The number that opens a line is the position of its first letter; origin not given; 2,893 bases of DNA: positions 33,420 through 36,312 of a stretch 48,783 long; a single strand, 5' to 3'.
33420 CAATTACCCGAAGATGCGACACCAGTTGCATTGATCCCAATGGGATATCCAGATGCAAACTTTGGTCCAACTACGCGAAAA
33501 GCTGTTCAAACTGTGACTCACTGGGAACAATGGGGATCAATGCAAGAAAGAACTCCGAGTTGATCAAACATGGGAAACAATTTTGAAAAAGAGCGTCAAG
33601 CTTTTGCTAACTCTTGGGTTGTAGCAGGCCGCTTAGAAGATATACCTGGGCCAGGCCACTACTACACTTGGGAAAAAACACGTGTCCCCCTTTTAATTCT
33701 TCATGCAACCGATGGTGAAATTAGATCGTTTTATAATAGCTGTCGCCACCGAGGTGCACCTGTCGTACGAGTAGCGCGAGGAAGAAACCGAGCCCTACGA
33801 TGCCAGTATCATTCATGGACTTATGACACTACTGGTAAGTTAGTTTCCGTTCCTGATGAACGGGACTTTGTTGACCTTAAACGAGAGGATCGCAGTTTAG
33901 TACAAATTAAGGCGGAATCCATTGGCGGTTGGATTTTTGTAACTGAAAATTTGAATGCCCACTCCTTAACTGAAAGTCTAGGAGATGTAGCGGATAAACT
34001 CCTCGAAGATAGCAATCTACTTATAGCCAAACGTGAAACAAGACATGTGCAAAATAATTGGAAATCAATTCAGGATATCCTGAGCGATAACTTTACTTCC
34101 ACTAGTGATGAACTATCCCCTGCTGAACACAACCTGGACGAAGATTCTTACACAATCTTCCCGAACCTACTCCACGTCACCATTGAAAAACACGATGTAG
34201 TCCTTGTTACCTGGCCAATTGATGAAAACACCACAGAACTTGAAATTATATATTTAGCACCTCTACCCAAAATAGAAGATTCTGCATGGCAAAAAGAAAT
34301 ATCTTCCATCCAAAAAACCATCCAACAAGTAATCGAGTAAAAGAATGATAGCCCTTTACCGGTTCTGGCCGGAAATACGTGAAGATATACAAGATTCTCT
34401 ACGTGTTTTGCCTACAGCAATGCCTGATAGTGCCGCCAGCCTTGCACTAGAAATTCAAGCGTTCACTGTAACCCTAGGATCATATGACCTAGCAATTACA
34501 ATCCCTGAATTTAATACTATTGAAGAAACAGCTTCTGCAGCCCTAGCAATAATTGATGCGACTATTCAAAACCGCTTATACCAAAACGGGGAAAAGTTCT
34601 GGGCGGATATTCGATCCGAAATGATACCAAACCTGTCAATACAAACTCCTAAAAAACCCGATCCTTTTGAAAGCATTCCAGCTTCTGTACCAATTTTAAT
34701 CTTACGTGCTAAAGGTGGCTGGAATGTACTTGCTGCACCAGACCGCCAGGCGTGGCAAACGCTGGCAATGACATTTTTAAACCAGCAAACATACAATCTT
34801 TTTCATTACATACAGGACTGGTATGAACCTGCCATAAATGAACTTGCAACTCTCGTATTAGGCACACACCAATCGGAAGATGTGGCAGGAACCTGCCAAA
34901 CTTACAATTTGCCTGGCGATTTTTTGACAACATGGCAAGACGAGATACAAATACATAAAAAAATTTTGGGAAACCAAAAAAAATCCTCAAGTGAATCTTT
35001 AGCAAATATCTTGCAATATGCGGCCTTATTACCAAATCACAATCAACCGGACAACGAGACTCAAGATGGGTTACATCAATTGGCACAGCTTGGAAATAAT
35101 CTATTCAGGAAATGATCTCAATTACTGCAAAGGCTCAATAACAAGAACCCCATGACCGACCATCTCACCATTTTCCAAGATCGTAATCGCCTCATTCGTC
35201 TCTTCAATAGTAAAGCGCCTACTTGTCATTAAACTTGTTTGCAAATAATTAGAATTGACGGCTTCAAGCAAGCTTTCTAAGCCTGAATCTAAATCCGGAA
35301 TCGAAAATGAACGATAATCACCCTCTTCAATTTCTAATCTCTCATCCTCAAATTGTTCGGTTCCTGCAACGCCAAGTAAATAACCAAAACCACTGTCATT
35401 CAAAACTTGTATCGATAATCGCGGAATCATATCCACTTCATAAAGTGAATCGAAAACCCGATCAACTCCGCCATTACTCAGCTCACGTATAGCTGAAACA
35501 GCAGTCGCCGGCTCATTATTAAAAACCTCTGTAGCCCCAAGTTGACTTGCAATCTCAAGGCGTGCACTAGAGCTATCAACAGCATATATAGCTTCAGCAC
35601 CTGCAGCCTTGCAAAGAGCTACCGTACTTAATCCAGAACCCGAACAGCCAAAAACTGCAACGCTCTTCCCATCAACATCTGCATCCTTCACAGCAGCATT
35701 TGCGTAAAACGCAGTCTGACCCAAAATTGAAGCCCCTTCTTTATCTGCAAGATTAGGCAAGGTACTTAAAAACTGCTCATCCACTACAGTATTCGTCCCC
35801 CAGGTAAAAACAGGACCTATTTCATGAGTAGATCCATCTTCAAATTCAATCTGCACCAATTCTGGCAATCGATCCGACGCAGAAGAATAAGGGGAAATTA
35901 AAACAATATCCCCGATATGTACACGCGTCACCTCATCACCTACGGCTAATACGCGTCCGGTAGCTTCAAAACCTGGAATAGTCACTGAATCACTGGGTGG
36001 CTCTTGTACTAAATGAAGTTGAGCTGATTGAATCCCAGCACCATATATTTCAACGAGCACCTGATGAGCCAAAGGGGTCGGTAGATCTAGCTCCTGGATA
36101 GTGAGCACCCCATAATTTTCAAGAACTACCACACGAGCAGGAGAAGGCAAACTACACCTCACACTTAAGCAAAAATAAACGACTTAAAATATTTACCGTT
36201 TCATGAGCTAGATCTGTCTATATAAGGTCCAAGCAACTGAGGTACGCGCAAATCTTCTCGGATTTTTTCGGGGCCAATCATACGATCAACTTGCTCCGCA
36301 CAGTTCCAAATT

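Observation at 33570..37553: Reciprocally degenerate Rieske-oxygenase paralogs: one keeps only the [2Fe-2S] site, the other only the mononuclear-iron site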

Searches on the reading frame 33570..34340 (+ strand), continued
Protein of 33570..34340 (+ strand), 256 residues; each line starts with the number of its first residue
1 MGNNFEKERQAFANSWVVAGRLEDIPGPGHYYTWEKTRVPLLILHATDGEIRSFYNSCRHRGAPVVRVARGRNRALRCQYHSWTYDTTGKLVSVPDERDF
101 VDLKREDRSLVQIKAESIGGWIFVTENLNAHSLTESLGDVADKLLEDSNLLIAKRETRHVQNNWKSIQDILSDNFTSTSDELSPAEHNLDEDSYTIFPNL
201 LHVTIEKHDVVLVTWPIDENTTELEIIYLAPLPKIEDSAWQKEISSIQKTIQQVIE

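Call 72: find_related_loci(query=A4, collection=metagenome_contigs, flank=10000)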
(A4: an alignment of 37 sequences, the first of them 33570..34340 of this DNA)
Query A4 (256 aa) in metagenome_contigs; peptide patterns used: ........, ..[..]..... (x = any residue, [..] = any of these).
600 stretches matched a pattern (row limit reached: there are more); 289 encode a relative of the query (tblastn E <= 1e-3); the best 80 are kept; 80 distinct loci.
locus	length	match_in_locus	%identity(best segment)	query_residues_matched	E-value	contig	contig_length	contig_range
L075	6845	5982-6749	99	1-256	4e-174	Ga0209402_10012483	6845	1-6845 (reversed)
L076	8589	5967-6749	90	1-256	8e-160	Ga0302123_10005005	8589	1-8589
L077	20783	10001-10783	82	1-256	4e-146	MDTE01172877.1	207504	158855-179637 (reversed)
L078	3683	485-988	57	5-169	1e-60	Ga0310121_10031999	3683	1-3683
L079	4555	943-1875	40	5-254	1e-59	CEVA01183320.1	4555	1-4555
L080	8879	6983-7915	40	5-254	1e-59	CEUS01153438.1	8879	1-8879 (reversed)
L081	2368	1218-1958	39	5-255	3e-60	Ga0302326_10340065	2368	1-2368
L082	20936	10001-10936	59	5-256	2e-57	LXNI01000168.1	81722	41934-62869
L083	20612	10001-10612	41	9-227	2e-55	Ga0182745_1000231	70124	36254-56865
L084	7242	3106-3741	40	5-230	1e-54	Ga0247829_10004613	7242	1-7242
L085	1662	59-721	39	5-239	7e-56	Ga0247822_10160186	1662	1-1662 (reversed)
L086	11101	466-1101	40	5-230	2e-54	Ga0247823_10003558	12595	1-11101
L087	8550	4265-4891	40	5-227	3e-53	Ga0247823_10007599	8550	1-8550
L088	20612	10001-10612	41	5-222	3e-52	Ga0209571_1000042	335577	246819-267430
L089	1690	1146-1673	49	15-197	7e-52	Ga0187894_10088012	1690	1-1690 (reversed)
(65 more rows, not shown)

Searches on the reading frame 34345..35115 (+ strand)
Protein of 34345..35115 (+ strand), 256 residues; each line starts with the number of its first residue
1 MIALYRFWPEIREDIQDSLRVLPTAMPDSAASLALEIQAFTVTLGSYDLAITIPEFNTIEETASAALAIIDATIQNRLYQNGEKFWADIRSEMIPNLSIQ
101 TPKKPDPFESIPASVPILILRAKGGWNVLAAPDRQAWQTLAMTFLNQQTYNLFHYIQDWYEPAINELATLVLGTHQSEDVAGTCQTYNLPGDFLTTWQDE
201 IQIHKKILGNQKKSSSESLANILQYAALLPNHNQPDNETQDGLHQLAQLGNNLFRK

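Call 3: search_protein_families(library=pfam, proteins=[window:34345-35115:+], max_evalue=0.01)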
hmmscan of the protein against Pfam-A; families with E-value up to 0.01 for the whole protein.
window:34345-35115:+ (256 aa): 0 families

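Call 4: search_protein_families(library=ncbifam, proteins=[window:34345-35115:+], max_evalue=0.01)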
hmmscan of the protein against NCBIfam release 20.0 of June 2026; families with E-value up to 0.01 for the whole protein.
window:34345-35115:+ (256 aa): 0 families

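Call 33: search_solved_structures(query=A5, max_evalue=1, show_alignments=2)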
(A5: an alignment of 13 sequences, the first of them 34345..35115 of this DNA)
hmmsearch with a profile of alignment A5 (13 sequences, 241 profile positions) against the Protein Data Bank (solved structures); distinct sequences matched with E-value up to 1: 0.

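Call 34: search_protein_families(library=pfam, alignment_id=A5, max_evalue=1)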
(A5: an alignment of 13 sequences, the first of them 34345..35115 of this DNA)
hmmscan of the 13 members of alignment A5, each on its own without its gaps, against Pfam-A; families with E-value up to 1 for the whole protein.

A. member 1, window:34345-35115:+ (256 aa): 2 families
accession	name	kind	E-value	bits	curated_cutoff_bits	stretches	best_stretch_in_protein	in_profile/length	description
PF07603.17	Lcl_C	-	0.063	14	34.9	1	135-181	22-67/117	Lcl C-terminal domain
PF08734.17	GYD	-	0.16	12.4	31.4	1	6-69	6-68/91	GYD domain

B. families by the number of members that match (of 13 scanned): 5 families
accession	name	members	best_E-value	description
PF02515.22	CoA_transf_3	6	5.8e-06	CoA-transferase family III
PF07603.17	Lcl_C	3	0.042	Lcl C-terminal domain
PF13432.12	TPR_16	2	0.025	Tetratricopeptide repeat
PF08734.17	GYD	2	0.14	GYD domain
PF22599.2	SecDF_P1_head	1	0.068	SecDF, P1 head subdomain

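Call 56: find_homologous_proteins(query=A5, max_evalue=0.001)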
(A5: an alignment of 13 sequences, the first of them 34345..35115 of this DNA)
Query A5 (13 sequences) (256 aa, profile of the alignment): 53 proteins with E <= 0.001 among 8000 candidates.
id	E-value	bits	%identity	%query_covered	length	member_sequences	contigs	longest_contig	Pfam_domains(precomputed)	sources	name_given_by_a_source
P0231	4.8e-97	343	44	99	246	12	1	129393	-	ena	-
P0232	1.2e-95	338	100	100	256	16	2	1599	-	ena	-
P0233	6.7e-95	336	43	99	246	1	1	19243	-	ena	-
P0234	1.4e-94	335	86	100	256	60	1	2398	-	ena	-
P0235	4.0e-94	333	43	99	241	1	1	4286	-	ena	-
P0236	4.7e-94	333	40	99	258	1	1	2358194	-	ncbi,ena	-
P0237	1.9e-93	331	43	99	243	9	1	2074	-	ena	-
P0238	2.0e-93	331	42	99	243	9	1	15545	-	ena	-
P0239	6.9e-93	329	44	99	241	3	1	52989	-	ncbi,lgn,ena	-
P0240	4.3e-92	326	42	99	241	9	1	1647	-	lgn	-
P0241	4.7e-92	326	43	99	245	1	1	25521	-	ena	-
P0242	5.5e-92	326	42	99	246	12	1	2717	-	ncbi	-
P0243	8.4e-92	325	42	99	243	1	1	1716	-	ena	-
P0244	8.5e-92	325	41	99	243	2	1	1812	-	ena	-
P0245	9.7e-92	325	41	99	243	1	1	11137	-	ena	-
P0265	6.2e-58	215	31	47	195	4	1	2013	PF02515.23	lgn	-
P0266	7.7e-58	214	27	89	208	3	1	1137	PF02515.23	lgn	-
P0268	1.6e-53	200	29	53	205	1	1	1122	PF02515.23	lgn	-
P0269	3.9e-53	199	32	58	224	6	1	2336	PF02515.23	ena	-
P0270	6.2e-53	198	30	48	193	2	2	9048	PF02515.23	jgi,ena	jgi:hypothetical protein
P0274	2.4e-52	196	31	47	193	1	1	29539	PF02515.23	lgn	-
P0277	3.5e-47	179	35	48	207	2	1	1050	PF02515.23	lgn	-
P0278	1.7e-46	177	35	46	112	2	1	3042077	PF02515.23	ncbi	-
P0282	4.0e-38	150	36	46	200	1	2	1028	PF02515.23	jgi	-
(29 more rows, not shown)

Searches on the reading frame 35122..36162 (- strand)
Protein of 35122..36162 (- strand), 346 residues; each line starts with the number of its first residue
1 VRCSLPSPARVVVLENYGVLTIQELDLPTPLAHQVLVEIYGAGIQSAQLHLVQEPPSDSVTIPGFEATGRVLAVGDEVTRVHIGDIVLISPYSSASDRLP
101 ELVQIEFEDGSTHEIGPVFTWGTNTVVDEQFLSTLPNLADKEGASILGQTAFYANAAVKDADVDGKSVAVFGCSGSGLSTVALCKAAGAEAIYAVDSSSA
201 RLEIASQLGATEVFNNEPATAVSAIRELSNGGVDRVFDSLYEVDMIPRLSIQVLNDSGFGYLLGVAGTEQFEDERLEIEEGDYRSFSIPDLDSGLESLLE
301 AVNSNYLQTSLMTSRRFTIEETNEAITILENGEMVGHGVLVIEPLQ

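Call 3: search_protein_families(library=pfam, proteins=[window:35122-36162:-], max_evalue=0.01)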
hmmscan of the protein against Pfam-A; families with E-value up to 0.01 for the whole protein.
window:35122-36162:- (346 aa): 4 families
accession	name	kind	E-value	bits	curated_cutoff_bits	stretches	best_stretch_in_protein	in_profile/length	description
PF00107.32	ADH_zinc_N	-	9.6e-15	55.1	31.8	1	177-265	3-90/129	Zinc-binding dehydrogenase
PF08240.17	ADH_N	-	3.1e-08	34.3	23.5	1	33-94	3-67/104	Alcohol dehydrogenase GroES-like domain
PF13602.12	ADH_zinc_N_2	-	1.2e-06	29.9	27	1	208-339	1-133/134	Zinc-binding dehydrogenase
PF16912.11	Glu_dehyd_C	-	0.00099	19.1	34.9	1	153-273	19-139/211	Glucose dehydrogenase C-terminus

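Call 4: search_protein_families(library=ncbifam, proteins=[window:35122-36162:-], max_evalue=0.01)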
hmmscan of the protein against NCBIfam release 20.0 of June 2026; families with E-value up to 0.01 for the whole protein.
window:35122-36162:- (346 aa): 23 families
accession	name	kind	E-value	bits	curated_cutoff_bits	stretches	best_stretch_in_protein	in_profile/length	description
TIGR02818.1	adh_III_F_hyde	equivalog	5.1e-21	75.2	543.95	2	118-270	137-293/368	S-(hydroxymethyl)glutathione dehydrogenase/class III alcohol dehydrogenase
TIGR03451.1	mycoS_dep_FDH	equivalog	5.7e-21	74.7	512.9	2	124-240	134-253/358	S-(hydroxymethyl)mycothiol dehydrogenase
NF041097.1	keto_inos_dh_IolM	equivalog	5.5e-19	68.1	450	2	165-234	207-281/389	scyllo-inosose 3-dehydrogenase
TIGR03989.1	Rxyl_3153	subfamily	9.1e-19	67.9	440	2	121-232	141-253/370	NDMA-dependent alcohol dehydrogenase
TIGR02824.1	quinone_pig3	subfamily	1.7e-17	63.5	296.8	2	18-88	13-86/325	putative NAD(P)H quinone oxidoreductase, PIG3 family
NF003808.0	PRK05396.1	equivalog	2.7e-17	62.7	380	2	141-265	141-264/341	L-threonine 3-dehydrogenase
TIGR00692.1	tdh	equivalog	2.4e-16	59.7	458.35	1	17-267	9-264/340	L-threonine 3-dehydrogenase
NF007489.0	PRK10083.1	equivalog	4.8e-13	48.8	376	1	11-222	3-219/339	Zn-dependent oxidoreductase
NF006940.0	PRK09422.1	equivalog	5.3e-11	42.1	344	1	124-234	120-231/338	alcohol dehydrogenase AdhP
TIGR01751.1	crot-CoA-red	equivalog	6.2e-11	41.6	378.55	1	59-219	77-244/398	crotonyl-CoA carboxylase/reductase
NF007642.0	PRK10309.1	equivalog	8.7e-11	41.6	550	1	11-225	3-221/347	galactitol-1-phosphate 5-dehydrogenase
TIGR03366.1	HpnZ_proposed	hypoth_equivalog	2e-10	40.4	328.1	1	150-226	141-215/315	putative phosphonate catabolism associated alcohol dehydrogenase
NF047908.1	AldhRedAhr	equivalog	2.7e-09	36.3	470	1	20-265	16-261/335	NADPH-dependent aldehyde reductase Ahr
NF010344.0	PRK13771.1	subfamily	4.5e-09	35.7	349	1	13-217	5-214/334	putative alcohol dehydrogenase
NF007375.0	PRK09880.1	equivalog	8.3e-08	31.4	469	1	137-220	142-225/344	L-idonate 5-dehydrogenase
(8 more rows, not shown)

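Call 52: search_solved_structures(query=window:35122-36162:-, max_evalue=0.001, show_alignments=1)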
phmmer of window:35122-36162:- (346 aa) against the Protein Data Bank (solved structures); distinct sequences matched with E-value up to 0.001: 180 (the best 60 are shown).
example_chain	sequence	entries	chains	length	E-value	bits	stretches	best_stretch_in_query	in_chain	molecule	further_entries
1ht0_A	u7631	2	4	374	1.6e-21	80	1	113-249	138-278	CLASS I ALCOHOL DEHYDROGENASE 3, GAMMA SUBUNIT | Alcohol dehydrogenase gamma chain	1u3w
5cdg_A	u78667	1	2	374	1.7e-20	76.7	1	118-250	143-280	Alcohol dehydrogenase E chain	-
1axg_A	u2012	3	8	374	2.4e-20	76.1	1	118-250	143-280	ALCOHOL DEHYDROGENASE | Alcohol dehydrogenase E chain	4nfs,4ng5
7u9n_A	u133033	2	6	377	2.5e-20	76.1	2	118-250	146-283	Alcohol dehydrogenase E chain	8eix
9cmq_A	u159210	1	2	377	2.5e-20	76.1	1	118-250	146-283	Alcohol dehydrogenase E chain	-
9nkk_A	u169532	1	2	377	3e-20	75.8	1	118-250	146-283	Alcohol dehydrogenase E chain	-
1a71_A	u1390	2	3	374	3.2e-20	75.7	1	118-250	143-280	LIVER ALCOHOL DEHYDROGENASE | HORSE LIVER ALCOHOL DEHYDROGENASE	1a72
8ect_A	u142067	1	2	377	3.8e-20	75.5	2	118-250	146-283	Alcohol dehydrogenase E chain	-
5kje_A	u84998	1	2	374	4.9e-20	75.1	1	118-250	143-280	Alcohol dehydrogenase E chain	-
8ecu_A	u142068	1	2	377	5.3e-20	75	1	118-250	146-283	Alcohol dehydrogenase E chain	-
8ee3_A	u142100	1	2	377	6.1e-20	74.8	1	118-250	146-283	Alcohol dehydrogenase E chain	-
5cds_A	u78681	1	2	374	6.2e-20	74.8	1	118-250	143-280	Alcohol dehydrogenase E chain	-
9cm6_A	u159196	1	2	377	6.2e-20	74.8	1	118-250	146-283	Alcohol dehydrogenase E chain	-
1adb_A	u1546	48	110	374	6.2e-20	74.8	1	118-250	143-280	ALCOHOL DEHYDROGENASE | LIVER ALCOHOL DEHYDROGENASE | ALCOHOL DEHYDROGENASE E CHAIN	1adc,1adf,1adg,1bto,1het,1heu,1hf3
1ee2_A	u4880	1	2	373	6.3e-20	74.8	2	118-250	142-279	ALCOHOL DEHYDROGENASE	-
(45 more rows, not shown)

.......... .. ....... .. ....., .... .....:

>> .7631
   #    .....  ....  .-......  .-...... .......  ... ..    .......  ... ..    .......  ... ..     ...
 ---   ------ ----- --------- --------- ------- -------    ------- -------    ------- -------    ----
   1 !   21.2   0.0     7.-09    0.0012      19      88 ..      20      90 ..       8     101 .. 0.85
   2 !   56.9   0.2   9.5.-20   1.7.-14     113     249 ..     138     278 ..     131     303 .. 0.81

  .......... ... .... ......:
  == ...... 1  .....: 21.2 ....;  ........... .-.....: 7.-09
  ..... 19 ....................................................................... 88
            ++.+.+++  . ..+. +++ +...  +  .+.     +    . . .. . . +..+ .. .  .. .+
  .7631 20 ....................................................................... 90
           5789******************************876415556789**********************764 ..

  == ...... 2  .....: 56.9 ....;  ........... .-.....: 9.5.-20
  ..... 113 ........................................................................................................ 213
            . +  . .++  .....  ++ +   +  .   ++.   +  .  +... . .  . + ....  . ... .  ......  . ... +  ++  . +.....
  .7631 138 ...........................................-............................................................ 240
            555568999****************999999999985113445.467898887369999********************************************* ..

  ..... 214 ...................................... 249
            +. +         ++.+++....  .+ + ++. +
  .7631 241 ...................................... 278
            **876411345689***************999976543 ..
